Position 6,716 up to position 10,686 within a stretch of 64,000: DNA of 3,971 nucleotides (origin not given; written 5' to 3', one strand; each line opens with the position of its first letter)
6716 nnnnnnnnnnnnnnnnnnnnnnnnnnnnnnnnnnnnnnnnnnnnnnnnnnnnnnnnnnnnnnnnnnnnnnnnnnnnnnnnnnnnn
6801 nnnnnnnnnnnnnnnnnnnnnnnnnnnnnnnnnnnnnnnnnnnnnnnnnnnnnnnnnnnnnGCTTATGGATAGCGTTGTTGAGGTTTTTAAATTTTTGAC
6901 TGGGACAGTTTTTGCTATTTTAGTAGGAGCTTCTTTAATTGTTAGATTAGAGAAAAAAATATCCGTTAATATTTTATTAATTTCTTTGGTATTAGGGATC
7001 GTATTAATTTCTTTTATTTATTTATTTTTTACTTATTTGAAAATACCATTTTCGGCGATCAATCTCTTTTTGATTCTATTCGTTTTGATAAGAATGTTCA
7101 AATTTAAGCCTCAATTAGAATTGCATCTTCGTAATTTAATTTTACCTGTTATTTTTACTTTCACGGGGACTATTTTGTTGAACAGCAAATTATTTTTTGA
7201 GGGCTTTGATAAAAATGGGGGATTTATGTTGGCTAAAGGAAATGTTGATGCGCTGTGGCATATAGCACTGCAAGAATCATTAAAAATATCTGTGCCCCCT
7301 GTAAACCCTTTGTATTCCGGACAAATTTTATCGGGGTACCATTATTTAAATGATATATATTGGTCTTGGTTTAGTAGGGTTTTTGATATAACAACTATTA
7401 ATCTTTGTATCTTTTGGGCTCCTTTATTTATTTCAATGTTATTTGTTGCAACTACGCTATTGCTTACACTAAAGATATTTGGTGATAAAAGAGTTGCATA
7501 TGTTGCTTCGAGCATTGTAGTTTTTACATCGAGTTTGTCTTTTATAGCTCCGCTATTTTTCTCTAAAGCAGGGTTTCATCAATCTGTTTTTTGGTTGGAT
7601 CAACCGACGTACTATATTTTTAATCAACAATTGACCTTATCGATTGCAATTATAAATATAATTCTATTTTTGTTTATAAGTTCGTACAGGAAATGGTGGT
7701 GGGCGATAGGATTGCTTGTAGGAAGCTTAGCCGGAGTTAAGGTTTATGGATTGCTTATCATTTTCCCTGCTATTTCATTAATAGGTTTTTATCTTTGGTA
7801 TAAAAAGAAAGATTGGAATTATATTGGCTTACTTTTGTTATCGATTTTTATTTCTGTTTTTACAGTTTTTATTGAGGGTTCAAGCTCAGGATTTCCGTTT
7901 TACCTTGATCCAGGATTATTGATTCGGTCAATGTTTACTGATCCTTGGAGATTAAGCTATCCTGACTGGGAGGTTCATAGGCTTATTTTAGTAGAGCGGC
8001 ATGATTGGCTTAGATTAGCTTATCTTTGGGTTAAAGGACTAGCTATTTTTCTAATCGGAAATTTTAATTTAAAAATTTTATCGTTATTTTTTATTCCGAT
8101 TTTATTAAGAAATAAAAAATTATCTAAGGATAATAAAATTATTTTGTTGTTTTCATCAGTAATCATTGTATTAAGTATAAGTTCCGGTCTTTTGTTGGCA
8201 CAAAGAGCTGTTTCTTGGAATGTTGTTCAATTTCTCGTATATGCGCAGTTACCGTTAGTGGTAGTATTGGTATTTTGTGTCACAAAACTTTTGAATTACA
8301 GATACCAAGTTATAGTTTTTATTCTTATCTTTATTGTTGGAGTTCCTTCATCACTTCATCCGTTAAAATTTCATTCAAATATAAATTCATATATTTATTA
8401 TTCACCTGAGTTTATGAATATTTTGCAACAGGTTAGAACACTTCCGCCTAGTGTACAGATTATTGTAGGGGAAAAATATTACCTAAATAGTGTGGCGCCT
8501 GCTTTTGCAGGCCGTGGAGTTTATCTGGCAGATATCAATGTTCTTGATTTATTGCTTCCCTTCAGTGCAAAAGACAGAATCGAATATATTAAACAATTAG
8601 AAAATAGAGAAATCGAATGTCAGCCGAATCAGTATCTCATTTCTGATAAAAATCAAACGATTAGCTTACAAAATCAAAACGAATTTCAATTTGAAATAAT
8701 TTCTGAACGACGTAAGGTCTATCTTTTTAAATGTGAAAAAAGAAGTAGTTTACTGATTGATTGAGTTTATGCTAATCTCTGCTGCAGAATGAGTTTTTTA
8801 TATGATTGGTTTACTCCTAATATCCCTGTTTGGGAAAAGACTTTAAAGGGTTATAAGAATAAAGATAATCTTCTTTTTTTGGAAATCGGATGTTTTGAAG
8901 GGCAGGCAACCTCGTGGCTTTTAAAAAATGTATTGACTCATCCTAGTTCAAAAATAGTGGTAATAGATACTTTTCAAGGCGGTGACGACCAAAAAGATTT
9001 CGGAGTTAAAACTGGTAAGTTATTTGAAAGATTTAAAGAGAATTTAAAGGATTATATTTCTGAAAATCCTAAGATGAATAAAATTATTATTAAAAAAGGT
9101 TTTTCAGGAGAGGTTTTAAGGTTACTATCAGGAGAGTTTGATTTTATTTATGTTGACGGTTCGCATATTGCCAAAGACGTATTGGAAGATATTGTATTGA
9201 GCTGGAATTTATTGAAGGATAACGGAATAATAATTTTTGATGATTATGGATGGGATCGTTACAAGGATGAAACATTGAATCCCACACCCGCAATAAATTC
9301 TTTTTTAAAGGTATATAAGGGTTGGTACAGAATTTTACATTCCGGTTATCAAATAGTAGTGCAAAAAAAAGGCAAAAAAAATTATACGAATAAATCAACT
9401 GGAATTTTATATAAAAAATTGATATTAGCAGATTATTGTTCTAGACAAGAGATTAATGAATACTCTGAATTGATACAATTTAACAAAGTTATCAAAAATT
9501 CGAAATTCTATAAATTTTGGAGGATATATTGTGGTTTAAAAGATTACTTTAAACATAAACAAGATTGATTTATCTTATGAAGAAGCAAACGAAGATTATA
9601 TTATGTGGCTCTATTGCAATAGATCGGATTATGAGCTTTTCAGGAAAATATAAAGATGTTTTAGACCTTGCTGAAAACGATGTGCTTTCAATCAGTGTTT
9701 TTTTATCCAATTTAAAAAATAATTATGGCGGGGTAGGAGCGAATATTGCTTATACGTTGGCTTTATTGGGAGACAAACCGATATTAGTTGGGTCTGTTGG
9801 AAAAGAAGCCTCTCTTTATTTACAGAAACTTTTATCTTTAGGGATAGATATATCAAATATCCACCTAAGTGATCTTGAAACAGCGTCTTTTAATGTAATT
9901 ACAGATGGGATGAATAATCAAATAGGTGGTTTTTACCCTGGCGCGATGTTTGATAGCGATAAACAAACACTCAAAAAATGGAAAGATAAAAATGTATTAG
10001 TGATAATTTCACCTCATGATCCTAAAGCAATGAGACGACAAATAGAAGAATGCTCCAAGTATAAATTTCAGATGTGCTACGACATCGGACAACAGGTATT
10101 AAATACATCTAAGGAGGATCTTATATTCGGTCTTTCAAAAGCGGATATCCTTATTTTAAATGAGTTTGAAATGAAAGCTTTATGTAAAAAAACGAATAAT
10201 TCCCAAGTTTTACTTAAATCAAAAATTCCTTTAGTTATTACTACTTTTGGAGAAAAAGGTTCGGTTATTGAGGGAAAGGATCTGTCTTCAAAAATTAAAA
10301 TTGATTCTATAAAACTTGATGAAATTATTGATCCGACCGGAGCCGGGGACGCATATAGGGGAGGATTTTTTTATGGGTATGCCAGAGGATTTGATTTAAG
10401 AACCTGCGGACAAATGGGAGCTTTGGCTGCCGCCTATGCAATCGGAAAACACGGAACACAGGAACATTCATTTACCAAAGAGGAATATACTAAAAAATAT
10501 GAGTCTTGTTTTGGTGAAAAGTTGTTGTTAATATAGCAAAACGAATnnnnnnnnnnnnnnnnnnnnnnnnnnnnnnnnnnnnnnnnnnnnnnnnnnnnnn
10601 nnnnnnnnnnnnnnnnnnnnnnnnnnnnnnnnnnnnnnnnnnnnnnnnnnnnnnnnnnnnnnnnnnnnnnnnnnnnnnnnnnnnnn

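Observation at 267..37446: Very large envelope glycosylation island rich in GT-C-like membrane glycosyltransferases plus lipid-linked sugar donor synthases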

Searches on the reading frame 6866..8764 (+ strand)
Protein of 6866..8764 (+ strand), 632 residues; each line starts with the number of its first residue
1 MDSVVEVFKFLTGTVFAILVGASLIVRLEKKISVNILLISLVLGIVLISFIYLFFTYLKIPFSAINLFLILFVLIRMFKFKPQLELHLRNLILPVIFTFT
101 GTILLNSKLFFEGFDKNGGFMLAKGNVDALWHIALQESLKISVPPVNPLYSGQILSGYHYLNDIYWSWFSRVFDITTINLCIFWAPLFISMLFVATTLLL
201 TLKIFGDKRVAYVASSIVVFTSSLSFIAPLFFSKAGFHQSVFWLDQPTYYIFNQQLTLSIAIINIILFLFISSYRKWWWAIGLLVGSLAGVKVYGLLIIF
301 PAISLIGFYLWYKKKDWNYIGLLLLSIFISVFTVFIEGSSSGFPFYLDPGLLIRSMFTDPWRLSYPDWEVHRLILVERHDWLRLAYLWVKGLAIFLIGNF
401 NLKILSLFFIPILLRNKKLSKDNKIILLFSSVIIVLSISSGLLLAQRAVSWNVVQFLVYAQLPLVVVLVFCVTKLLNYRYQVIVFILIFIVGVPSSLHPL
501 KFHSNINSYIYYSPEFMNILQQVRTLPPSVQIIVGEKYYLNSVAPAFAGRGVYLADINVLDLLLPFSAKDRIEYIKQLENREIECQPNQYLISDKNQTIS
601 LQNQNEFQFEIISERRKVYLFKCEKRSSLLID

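Call 3: search_protein_families(library=pfam, proteins=[window:6866-8764:+], max_evalue=0.01)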
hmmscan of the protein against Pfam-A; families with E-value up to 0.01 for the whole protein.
window:6866-8764:+ (632 aa): 0 families

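Call 9: search_protein_families(library=pfam, proteins=[window:6866-8764:+], max_evalue=10)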
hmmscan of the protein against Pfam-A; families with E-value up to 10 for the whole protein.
window:6866-8764:+ (632 aa): 0 families

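Call 10: search_protein_families(library=ncbifam, proteins=[window:6866-8764:+], max_evalue=1)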
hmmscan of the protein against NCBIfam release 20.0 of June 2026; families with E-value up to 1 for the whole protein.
window:6866-8764:+ (632 aa): 0 families

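Call 12: find_homologous_proteins(query=window:6866-8764:+)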
Query window:6866-8764:+ (632 aa): 9 proteins with E <= 0.001 among 8000 candidates.
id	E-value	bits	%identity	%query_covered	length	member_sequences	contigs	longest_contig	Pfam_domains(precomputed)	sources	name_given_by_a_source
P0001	0.0e+0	1024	73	99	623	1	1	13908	-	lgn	-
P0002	2.1e-298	1009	73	99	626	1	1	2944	-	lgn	-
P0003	1.8e-285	967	69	99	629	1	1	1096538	-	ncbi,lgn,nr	ncbi:MAG: hypothetical protein PHQ59_02850 [Candidatus Daviesbacteria bacterium]|nr:hypothetical pro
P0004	2.3e-110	388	38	96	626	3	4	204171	-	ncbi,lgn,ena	-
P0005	2.3e-109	385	36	94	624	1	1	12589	-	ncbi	-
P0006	2.2e-102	362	35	96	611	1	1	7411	-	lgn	-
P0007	4.4e-46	176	31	81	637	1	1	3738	-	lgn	-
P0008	4.8e-8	50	24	78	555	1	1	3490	-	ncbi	-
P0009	7.5e-8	50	25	57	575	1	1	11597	-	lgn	-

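Call 14: find_encoding_contigs(protein=P0003, flank=10000, max_places=3)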
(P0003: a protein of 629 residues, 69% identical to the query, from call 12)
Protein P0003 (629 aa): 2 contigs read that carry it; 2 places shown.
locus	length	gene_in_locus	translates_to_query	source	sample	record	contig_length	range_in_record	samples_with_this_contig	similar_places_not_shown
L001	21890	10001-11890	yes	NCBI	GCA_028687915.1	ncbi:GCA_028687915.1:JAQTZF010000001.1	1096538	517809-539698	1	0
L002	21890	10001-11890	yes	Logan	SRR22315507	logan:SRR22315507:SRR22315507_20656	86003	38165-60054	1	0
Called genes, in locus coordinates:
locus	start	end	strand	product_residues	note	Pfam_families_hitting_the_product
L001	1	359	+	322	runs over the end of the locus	PF00535:Glycos_transf_2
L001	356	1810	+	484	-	PF00535:Glycos_transf_2, PF10111:Glyco_tranf_2_2 (weak), PF13641:Glyco_tranf_2_3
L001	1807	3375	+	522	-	PF00534:Glycos_transf_1, PF13692:Glyco_trans_1_4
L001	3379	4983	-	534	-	PF19830:DUF6311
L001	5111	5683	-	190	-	PF13489:Methyltransf_23, PF05148:Methyltransf_8 (weak), PF07021:MetW (weak), PF13847:Methyltransf_31 (faint), PF08241:Methyltransf_11, PF08242:Methyltransf_12 (faint), PF13649:Methyltransf_25 (weak)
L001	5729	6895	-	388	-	PF00535:Glycos_transf_2, PF26629:GT2_TM_C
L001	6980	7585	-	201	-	PF13489:Methyltransf_23, PF13847:Methyltransf_31, PF08241:Methyltransf_11, PF08242:Methyltransf_12 (weak), PF13649:Methyltransf_25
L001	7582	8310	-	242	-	PF00535:Glycos_transf_2, PF13641:Glyco_tranf_2_3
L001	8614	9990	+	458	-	-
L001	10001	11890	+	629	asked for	-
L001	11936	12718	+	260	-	PF13578:Methyltransf_24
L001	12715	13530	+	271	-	PF13489:Methyltransf_23, PF13847:Methyltransf_31 (weak), PF08241:Methyltransf_11, PF13649:Methyltransf_25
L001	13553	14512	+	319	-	PF00294:PfkB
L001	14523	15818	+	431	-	PF05221:AdoHcyase, PF00670:AdoHcyase_NAD, PF02826:2-Hacid_dh_C, PF07991:KARI_N (weak)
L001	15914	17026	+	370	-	-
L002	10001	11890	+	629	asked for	-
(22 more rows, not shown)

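Call 15: search_solved_structures(query=A1, max_evalue=10)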
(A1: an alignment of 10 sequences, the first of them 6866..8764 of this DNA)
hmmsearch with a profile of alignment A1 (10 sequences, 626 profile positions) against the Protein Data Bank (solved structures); distinct sequences matched with E-value up to 10: 0.

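Call 26: predict_structure(alignment_id=A1)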
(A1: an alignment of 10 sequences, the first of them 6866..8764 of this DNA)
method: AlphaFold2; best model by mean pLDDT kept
length: 632 residues; sequences in the alignment: 10
mean_pLDDT: 86.0   pTM: 0.89
mean pLDDT of the five models: 86.0, 84.3, 84.0, 82.3, 81.5
residues with pLDDT >= 90: 310; 70-90: 265; 50-70: 37; < 50: 20
segments of 3 or more residues with pLDDT < 50: 247-252, 599-606, 627-632
pLDDT, mean of each block of 10 residues (from residue 1): 83 96 89 91 97 94 95 92 83 92 83 85 76 91 86 80 95 91 89 96 94 92 80 73 57 79 96 93 96 93 88 86 95 83 80 88 88 95 95 91 88 89 91 95 84 87 94 91 89 75 80 91 88 88 89 78 65 89 83 70 55 83 64 34
secondary structure, 60 per line:
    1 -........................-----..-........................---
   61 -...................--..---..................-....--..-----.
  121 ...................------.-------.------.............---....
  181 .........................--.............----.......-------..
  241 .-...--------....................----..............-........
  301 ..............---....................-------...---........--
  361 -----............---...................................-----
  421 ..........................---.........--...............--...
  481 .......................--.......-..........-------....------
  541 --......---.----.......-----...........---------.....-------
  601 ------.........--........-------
elements in order: H2-25 H34-57 H62-80 H88-105 H107-110 E120-123 H124-139 H161-173 H177-205 H208-220 H225-231 H254-273 H278-291 H293-314 H318-337 E345-347 H351-358 H366-377 H381-415 H421-443 E444-446 H450-458 H461-475 H478-503 E509-512 H514-523 E531-534 H543-548 H557-563 H569-579 E589-593 E607-615 E618-625

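Call 32: fold_search(model_id=the predicted structure, library=pdb)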
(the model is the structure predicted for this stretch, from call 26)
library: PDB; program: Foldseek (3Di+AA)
matches with E <= 10: 353; with E <= 0.001: 17
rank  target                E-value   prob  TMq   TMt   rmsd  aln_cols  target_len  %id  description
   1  8pn9_A                2.4e-07  1.00  0.44  0.42  13.9       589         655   12  Structure of human oligosaccharyltransferase OST-A complex bound to NGI-1 (released 2024-05-08)
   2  6ftg_5                2.4e-07  1.00  0.44  0.43  13.6       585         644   13  Subtomogram average of OST-containing ribosome-translocon complexes from canine rough microsomal membranes (released 2018-03-21)
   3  7e9s_A                1.6e-06  1.00  0.39  0.30  17.1       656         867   11  Archaeal oligosaccharyltransferase AglB from Archaeoglobus fulgidus in complex with an inhibitory peptide and a dolich (released 2021-09-08)
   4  3rce_A                2.6e-06  1.00  0.44  0.41   8.4       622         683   12  Bacterial oligosaccharyltransferase PglB (released 2011-06-15)
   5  6s7o_A                3.5e-06  1.00  0.43  0.42  13.9       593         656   11  Cryo-EM structure of human oligosaccharyltransferase complex OST-A (released 2019-12-18)
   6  6ezn_F                5.4e-06  1.00  0.42  0.41  13.2       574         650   13  Cryo-EM structure of the yeast oligosaccharyltransferase (OST) complex (released 2018-01-17)
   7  7zlh_A                7.5e-06  1.00  0.35  0.34  13.6       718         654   10  Cryo-EM structure of C-mannosyltransferase CeDPY19, in apo state, bound to CMT2-Fab and anti-Fab nanobody (released 2023-01-11)
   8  8agc_A                1.2e-05  1.00  0.43  0.39  14.7       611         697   11  Structure of yeast oligosaccharylransferase complex with lipid-linked oligosaccharide and non-acceptor peptide bound (released 2022-12-07)
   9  8age_A                1.2e-05  1.00  0.42  0.42  12.9       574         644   11  Structure of yeast oligosaccharylransferase complex with acceptor peptide bound (released 2022-12-07)
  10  6gxc_A                1.3e-05  1.00  0.43  0.39  14.3       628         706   12  Bacterial oligosaccharyltransferase PglB in complex with an inhibitory peptide and a reactive lipid-linked oligosaccha (released 2018-11-14)
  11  8agb_A                1.7e-05  1.00  0.43  0.43  12.7       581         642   11  Structure of yeast oligosaccharylransferase complex with lipid-linked oligosaccharide bound (released 2022-12-07)
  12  7oci_F                1.8e-05  1.00  0.47  0.46  12.1       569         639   11  Cryo-EM structure of yeast Ost6p containing oligosaccharyltransferase complex (released 2022-02-16)
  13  3waj                  2.1e-05  1.00  0.44  0.37  13.6       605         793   10  Crystal structure of the Archaeoglobus fulgidus oligosaccharyltransferase (O29867_ARCFU) complex with Zn and sulfate (released 2013-10-30)
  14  6c26_A                2.3e-05  1.00  0.43  0.42  13.9       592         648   11  The Cryo-EM structure of a eukaryotic oligosaccharyl transferase complex (released 2018-01-31)
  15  7zli_A                3.8e-05  1.00  0.41  0.40  13.4       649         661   11  Cryo-EM structure of C-mannosyltransferase CeDPY19, in complex with Dol25-P-Man and bound to CMT2-Fab and anti-Fab nan (released 2023-01-11)
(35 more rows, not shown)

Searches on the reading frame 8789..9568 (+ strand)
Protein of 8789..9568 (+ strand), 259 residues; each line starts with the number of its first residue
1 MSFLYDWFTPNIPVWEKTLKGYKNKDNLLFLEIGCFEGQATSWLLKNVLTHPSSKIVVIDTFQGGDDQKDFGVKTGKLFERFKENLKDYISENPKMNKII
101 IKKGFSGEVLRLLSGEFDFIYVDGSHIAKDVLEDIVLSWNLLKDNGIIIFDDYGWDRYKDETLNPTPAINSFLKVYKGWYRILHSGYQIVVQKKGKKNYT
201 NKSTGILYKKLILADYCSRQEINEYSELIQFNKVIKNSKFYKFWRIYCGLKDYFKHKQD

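Call 3: search_protein_families(library=pfam, proteins=[window:8789-9568:+], max_evalue=0.01)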
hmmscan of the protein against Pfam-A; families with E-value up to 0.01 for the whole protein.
window:8789-9568:+ (259 aa): 1 family
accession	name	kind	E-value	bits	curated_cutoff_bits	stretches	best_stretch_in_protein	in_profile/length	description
PF13578.12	Methyltransf_24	-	2.5e-17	64.1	26.3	1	31-153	1-105/105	Methyltransferase domain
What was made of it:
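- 8789..9568 (+): Class I methyltransferase (Methyltransf_24 type). Methyltransf_24, 64 bits (call 3).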

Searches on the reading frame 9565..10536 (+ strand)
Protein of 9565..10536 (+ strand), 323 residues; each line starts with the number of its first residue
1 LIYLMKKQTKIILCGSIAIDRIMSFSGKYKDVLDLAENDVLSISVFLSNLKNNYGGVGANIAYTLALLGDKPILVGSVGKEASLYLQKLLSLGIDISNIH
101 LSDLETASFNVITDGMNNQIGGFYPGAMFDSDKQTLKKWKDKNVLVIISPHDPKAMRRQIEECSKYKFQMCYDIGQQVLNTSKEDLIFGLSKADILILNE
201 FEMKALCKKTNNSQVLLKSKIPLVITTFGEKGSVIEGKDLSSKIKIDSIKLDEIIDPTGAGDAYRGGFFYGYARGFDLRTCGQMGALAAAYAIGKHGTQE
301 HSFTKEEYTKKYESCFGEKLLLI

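Call 3: search_protein_families(library=pfam, proteins=[window:9565-10536:+], max_evalue=0.01)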
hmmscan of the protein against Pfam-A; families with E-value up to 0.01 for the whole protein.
window:9565-10536:+ (323 aa): 1 family
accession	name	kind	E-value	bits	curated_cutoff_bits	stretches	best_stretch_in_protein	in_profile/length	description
PF00294.29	PfkB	-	6.7e-35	121.3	25.8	1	47-300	28-297/302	pfkB family carbohydrate kinase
